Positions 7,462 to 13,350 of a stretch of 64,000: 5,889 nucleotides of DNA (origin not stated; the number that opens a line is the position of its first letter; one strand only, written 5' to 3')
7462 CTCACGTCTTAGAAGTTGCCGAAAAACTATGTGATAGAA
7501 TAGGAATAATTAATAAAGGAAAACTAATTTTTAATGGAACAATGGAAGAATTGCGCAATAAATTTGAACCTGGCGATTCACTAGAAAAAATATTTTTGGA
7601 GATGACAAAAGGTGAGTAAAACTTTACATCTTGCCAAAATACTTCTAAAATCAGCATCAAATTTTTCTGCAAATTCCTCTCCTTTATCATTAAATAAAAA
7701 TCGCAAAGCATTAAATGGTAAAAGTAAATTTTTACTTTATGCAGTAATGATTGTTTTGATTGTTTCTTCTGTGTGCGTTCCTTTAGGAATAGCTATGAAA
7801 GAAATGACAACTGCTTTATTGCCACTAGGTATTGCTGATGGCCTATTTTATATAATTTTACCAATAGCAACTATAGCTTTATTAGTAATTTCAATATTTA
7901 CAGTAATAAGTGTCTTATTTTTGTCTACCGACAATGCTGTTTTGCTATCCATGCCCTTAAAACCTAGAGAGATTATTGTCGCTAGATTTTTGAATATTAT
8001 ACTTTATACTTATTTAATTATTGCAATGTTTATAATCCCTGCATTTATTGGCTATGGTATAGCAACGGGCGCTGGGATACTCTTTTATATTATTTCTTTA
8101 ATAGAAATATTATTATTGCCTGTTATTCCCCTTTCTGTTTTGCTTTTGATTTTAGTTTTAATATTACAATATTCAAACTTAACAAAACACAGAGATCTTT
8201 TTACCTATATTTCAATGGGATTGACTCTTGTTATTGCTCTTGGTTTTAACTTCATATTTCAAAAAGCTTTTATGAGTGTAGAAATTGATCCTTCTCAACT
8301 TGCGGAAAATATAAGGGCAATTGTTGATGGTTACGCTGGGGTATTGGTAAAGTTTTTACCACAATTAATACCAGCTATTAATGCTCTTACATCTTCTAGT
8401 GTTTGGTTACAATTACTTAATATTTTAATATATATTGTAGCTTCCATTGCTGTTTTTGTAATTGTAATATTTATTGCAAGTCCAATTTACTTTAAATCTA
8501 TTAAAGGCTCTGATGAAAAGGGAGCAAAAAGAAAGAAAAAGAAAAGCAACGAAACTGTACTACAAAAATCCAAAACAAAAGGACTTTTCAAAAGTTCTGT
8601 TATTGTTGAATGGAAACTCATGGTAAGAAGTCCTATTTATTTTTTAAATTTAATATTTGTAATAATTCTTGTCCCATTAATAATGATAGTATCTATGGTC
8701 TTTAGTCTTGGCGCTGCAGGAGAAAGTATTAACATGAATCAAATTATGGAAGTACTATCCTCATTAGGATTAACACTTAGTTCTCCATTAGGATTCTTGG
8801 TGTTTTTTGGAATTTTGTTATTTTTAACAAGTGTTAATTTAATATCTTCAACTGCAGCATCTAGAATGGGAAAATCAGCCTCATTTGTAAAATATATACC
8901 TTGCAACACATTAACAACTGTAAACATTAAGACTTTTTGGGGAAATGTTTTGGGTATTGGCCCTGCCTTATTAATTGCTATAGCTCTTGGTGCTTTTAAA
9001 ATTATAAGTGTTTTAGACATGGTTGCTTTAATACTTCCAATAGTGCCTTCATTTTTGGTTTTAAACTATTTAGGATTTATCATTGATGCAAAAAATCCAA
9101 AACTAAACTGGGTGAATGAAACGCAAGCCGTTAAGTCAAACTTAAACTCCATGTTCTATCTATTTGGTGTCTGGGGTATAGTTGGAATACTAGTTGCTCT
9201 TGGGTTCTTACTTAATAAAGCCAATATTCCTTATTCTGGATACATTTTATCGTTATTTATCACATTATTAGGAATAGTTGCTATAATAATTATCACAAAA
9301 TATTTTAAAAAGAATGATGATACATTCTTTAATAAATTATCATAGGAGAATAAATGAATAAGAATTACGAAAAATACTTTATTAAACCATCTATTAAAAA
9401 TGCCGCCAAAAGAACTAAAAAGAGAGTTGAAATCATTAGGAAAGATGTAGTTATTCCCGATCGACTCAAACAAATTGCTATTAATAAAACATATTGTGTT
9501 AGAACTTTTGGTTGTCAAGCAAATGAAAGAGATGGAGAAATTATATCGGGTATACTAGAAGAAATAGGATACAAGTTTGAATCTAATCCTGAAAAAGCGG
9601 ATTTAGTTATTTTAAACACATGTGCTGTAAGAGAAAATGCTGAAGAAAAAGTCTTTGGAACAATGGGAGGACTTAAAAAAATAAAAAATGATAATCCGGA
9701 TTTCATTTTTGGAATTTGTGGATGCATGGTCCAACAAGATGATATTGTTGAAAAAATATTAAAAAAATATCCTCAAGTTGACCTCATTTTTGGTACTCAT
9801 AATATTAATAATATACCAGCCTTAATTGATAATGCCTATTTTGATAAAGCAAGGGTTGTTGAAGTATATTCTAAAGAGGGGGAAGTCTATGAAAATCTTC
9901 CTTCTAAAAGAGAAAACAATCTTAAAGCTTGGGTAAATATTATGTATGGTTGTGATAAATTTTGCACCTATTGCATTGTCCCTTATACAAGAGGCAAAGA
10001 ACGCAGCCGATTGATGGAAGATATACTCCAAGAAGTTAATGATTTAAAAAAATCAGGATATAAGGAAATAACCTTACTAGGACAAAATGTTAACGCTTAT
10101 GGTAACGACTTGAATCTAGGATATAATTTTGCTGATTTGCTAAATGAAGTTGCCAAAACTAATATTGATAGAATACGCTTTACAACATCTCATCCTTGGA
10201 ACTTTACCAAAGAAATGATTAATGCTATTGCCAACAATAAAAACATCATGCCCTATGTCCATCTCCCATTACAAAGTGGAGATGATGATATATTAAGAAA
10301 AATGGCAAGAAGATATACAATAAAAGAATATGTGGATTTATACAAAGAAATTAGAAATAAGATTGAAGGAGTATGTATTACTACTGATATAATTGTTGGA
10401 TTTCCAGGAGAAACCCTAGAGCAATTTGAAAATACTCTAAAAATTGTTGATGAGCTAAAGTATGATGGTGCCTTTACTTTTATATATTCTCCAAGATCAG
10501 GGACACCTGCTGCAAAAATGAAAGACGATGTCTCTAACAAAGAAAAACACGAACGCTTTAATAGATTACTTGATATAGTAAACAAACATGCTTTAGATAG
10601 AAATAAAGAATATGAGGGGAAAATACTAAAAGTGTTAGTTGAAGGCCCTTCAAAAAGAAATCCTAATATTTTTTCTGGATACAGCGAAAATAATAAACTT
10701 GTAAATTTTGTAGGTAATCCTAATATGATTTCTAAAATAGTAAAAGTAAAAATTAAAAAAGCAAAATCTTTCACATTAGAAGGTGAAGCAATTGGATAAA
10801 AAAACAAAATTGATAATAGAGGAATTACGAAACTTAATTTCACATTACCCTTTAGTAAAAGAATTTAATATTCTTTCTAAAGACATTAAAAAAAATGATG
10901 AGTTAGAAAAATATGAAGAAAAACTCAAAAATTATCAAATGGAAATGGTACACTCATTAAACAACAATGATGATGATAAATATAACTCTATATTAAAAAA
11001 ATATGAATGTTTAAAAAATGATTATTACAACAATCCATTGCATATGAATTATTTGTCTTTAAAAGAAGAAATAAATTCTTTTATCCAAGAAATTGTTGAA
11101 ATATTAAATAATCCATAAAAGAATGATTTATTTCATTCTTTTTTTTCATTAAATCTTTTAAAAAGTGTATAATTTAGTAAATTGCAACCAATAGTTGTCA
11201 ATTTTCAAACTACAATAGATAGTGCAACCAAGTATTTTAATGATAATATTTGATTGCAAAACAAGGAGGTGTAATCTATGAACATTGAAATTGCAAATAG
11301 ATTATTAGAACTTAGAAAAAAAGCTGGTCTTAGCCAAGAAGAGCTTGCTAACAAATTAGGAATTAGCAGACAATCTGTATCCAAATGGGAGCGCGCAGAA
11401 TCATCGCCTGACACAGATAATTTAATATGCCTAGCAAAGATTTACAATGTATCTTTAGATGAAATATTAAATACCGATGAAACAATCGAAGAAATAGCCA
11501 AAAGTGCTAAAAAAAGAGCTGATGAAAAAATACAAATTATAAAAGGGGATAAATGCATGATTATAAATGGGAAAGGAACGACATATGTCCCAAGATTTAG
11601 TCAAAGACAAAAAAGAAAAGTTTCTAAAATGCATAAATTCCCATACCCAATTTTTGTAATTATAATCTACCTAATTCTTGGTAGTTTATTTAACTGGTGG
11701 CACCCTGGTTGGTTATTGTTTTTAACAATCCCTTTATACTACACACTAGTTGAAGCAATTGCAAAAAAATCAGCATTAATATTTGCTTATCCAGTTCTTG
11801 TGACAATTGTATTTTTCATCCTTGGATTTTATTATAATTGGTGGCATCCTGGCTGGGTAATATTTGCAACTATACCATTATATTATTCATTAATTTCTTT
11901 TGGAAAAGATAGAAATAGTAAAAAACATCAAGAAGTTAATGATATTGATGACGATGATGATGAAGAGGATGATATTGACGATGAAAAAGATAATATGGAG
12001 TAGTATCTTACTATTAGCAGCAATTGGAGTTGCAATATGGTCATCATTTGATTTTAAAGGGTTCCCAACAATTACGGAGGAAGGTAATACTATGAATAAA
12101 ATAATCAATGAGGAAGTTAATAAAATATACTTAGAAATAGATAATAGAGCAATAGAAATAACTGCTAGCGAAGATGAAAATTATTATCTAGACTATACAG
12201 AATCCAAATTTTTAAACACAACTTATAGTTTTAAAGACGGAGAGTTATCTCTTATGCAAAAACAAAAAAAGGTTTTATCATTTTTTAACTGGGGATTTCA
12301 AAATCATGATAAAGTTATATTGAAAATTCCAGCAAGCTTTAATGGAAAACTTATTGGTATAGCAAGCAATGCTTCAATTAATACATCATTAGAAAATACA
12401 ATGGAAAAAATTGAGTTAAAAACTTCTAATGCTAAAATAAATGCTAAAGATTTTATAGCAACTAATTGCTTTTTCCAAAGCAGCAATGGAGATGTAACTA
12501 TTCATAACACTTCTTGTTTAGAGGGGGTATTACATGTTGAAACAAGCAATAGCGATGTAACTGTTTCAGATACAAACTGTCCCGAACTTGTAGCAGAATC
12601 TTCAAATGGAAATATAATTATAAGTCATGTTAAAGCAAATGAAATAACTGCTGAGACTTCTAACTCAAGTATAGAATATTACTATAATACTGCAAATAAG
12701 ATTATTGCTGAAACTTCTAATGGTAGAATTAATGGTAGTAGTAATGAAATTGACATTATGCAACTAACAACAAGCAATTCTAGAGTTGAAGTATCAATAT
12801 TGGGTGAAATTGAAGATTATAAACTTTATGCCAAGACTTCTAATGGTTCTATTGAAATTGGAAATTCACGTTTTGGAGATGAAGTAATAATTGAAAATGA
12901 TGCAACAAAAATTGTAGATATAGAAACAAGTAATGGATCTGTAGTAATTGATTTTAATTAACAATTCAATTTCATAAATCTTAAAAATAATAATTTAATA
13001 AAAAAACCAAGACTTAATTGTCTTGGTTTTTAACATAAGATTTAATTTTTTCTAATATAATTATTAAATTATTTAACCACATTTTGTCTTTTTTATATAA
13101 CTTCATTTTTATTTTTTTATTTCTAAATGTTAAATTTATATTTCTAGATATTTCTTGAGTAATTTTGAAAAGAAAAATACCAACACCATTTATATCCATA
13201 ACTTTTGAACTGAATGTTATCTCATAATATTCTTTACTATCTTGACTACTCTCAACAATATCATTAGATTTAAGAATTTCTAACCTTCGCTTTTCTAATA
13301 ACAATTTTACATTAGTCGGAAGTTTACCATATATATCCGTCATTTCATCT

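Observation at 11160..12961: Membrane-tethered XRE regulator (duplicated NWWHPGW 2-TM module, poly-Asp/Glu tail) overlapping a DUF4097 beta-repeat protein gene: possible envelope-sensing two-gene module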

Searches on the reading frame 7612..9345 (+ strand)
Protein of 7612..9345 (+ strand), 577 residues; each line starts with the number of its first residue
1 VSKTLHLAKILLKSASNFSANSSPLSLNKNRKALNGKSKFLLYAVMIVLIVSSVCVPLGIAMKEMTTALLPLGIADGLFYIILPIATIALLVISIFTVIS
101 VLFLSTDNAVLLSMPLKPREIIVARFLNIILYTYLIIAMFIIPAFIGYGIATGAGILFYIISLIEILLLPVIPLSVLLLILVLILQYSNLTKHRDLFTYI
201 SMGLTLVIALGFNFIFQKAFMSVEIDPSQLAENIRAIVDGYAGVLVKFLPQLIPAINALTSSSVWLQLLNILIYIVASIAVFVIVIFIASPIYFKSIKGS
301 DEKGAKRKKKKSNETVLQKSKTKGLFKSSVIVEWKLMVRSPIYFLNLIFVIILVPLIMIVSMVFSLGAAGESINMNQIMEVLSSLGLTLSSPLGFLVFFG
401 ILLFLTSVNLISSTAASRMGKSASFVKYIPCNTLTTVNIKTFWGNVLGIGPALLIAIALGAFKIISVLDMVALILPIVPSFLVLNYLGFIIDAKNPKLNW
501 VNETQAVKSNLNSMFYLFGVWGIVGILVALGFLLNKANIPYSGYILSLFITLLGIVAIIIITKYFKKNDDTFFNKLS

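Call 3: search_protein_families(library=pfam, proteins=[window:7612-9345:+], max_evalue=0.1)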
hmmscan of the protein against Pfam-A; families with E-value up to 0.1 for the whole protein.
window:7612-9345:+ (577 aa): 2 families
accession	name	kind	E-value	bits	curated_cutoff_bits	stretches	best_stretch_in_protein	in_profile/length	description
PF16949.11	ABC_tran_2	-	1.8e-11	44.1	25.7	1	74-354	45-328/542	Putative ATP-binding cassette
PF18898.5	DUF5654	-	0.064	13.7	23.8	1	535-567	39-70/71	Family of unknown function (DUF5654)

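Call 4: search_protein_families(library=ncbifam, proteins=[window:7612-9345:+], max_evalue=0.1)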
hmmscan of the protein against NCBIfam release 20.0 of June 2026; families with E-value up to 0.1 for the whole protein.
window:7612-9345:+ (577 aa): 0 families

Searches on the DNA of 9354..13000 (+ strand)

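Call 6: search_dna_similar(query=window:9354-13000:+, collection=plasmids, mode=near, max_rows=5)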
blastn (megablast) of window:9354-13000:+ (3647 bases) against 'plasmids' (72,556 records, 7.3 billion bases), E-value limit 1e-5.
Records with a match: 1; places in all: 1; records where one place covers at least 80% of the query: 0.
Best place of each record, by identity: 60-80% 1.
By first word of the organism name: Bacillus 1.
By predicted mobility (MOB-suite, as given by PLSDB): non-mobilizable 1.
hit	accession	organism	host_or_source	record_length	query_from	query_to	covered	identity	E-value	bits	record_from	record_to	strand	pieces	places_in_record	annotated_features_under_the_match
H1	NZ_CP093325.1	Bacillus sp. N5-665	whole organism,peat soil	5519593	566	761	5%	75.0%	3e-13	86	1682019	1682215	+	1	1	none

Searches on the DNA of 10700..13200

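Call 39: search_rna_families(source=window, start=10700, end=13200, threshold=evalue, max_evalue=1)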
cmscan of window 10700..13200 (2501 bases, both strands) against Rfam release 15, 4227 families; matches with E-value up to 1: 1.
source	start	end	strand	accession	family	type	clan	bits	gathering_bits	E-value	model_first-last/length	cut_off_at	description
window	11946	12046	+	RF01192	SNORD11B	Gene; snRNA; snoRNA; CD-box;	CL00103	22.6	50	0.98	1-87/87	no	Small nucleolar RNA SNORD11B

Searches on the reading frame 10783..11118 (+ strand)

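Call 3: search_protein_families(library=pfam, proteins=[window:10783-11118:+], max_evalue=0.1)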
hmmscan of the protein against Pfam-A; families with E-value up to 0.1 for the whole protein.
window:10783-11118:+ (111 aa): 1 family
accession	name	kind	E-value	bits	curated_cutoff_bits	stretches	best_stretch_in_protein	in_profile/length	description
PF06133.16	Com_YlbF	-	1.6e-08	35.4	23.9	1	12-110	5-102/105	Control of competence regulator ComK, YlbF/YmcA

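Call 4: search_protein_families(library=ncbifam, proteins=[window:10783-11118:+], max_evalue=0.1)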
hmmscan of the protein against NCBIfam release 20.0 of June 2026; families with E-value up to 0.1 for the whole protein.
window:10783-11118:+ (111 aa): 2 families
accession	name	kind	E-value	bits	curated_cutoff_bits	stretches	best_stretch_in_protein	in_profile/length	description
TIGR02494.1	PFLE_PFLC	subfamily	0.049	12.9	174.35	1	10-82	207-277/293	glycyl-radical enzyme activating protein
NF052680.1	KinAssocLprKapB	equivalog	0.096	12.8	140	1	28-83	70-126/126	kinase-associated lipoprotein KapB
